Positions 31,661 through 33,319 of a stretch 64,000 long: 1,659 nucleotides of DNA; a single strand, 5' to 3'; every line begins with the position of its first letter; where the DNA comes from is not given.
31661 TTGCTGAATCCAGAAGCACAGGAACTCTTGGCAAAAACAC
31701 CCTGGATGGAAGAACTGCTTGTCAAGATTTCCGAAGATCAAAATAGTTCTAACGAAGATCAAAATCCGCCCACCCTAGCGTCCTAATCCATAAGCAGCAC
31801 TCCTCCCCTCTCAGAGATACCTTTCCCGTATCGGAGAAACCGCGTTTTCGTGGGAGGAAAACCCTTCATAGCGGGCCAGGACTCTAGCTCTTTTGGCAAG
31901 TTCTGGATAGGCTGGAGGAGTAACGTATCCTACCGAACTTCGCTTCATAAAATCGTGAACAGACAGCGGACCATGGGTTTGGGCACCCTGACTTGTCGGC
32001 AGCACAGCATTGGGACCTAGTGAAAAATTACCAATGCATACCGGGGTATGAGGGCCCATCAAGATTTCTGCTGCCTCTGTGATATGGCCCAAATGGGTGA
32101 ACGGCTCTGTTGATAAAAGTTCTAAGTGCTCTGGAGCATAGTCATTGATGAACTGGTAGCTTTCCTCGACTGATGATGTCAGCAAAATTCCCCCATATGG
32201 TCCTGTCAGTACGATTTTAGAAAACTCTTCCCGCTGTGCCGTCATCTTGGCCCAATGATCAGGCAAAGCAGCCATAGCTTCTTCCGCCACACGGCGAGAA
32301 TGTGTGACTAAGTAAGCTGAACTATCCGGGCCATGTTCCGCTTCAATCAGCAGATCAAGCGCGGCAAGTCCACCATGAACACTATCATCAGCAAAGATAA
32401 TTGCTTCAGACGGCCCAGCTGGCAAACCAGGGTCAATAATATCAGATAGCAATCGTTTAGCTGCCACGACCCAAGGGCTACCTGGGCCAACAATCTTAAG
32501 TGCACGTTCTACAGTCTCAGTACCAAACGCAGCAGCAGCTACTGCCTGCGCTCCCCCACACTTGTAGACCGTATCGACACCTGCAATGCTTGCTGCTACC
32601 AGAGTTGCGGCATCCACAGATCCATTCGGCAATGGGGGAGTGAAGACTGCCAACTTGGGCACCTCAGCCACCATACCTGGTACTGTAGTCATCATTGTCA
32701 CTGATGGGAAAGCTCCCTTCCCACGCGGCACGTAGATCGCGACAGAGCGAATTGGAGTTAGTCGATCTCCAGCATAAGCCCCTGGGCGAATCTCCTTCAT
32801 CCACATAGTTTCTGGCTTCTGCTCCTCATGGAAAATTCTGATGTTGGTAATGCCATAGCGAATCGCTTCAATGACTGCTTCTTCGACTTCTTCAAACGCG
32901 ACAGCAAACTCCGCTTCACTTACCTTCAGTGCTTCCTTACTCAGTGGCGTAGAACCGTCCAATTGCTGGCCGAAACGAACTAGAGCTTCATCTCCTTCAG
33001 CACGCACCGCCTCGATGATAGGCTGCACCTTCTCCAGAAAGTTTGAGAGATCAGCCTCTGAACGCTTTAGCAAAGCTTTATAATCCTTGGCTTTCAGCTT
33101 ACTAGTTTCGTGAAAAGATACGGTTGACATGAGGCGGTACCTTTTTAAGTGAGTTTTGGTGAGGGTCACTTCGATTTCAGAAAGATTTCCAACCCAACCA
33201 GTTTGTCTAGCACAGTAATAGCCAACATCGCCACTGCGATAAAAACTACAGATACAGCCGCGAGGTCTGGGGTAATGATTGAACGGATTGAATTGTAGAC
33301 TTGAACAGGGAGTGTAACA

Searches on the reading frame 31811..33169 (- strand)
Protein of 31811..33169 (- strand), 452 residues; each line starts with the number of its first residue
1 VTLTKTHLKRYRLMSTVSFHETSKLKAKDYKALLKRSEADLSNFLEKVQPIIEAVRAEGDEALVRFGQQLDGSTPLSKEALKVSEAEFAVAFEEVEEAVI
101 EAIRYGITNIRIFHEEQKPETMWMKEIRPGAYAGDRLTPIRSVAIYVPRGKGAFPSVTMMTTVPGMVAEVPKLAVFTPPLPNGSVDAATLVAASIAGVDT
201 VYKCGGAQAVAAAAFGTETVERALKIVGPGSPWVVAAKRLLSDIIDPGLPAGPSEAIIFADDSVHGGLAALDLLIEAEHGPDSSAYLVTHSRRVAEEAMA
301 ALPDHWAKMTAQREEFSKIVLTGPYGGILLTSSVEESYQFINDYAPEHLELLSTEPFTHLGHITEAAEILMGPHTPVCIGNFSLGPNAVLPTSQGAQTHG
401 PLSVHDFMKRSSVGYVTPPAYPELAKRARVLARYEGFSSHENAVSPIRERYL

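Call 86: search_protein_families(library=pfam, max_evalue=0.00001, proteins=[window:31811-33169:-])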
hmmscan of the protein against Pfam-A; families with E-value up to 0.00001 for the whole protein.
window:31811-33169:- (452 aa): 1 family
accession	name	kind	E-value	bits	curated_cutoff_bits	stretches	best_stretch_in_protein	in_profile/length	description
PF00815.25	Histidinol_dh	-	1.2e-128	430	27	1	35-445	2-408/411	Histidinol dehydrogenase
